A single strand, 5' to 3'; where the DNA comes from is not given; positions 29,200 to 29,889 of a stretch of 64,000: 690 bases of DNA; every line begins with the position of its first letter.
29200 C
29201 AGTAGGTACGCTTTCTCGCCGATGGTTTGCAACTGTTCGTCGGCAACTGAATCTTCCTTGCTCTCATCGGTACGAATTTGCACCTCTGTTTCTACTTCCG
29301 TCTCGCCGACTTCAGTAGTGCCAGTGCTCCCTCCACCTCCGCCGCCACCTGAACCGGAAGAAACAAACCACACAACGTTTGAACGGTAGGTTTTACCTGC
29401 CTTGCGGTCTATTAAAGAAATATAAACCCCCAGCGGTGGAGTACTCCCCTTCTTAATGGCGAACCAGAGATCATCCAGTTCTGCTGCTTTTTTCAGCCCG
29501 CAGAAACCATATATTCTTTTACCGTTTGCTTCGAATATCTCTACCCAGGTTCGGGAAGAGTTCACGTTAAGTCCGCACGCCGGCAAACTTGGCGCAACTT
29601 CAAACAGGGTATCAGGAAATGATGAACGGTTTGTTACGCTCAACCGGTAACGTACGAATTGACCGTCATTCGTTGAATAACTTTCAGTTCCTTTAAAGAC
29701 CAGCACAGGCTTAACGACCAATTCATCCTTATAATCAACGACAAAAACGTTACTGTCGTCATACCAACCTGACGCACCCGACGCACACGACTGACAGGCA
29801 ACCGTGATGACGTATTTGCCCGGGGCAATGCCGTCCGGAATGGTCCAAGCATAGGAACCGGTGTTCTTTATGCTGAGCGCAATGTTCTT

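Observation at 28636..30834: Multidomain surface protein gene inserted between fusA and tuf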

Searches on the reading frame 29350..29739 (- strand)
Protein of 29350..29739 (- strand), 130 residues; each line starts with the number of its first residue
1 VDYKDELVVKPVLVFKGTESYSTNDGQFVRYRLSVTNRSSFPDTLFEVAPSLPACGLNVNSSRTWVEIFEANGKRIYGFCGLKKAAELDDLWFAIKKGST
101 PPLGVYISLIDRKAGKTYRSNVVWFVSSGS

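Call 51: find_homologous_proteins(query=window:29350-29739:-, max_evalue=0.00001)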
Query window:29350-29739:- (130 aa): 12 proteins with E <= 0.00001 among 14 candidates.
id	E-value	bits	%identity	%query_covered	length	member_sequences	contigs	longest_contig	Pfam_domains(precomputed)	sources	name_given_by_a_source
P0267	3.3e-35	139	51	89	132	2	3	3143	-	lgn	-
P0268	1.1e-31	127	48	90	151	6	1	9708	-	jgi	jgi:hypothetical protein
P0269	3.9e-31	126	50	87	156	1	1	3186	-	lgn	-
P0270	1.2e-30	124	51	87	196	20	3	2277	-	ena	-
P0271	1.8e-30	123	50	88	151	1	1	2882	-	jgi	jgi:hypothetical protein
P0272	4.8e-30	122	47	87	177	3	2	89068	-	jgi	jgi:hypothetical protein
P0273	1.1e-29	121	48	95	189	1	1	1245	-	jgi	jgi:hypothetical protein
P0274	2.9e-29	120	49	89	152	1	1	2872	-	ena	-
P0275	3.5e-29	119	50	89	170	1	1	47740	-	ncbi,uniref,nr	ncbi:hypothetical protein [Nostoc sp. CMAA1605]|uniref:hypothetical protein n=1 Tax=Nostoc sp. CMAA1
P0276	1.7e-28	117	49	87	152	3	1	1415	-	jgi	jgi:hypothetical protein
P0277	1.1e-25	108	49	87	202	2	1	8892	-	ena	-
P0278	3.0e-25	107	48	87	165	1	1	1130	-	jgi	jgi:hypothetical protein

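Call 59: predict_structure(alignment_id=A2)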
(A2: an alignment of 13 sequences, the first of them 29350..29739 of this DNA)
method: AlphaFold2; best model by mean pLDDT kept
length: 130 residues; sequences in the alignment: 13
mean_pLDDT: 89.3   pTM: 0.80
mean pLDDT of the five models: 89.3, 89.1, 86.5, 86.6, 86.5
residues with pLDDT >= 90: 102; 70-90: 16; 50-70: 5; < 50: 7
segments of 3 or more residues with pLDDT < 50: 1-5
pLDDT, mean of each block of 10 residues (from residue 1): 57 96 95 96 92 84 94 94 94 94 96 94 75
secondary structure, 60 per line:
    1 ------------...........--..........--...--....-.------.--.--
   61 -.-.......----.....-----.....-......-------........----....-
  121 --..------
elements in order: E13-23 E26-35 H43-46 E64-70 E75-79 H85-89 E91-96 E104-111 E116-119
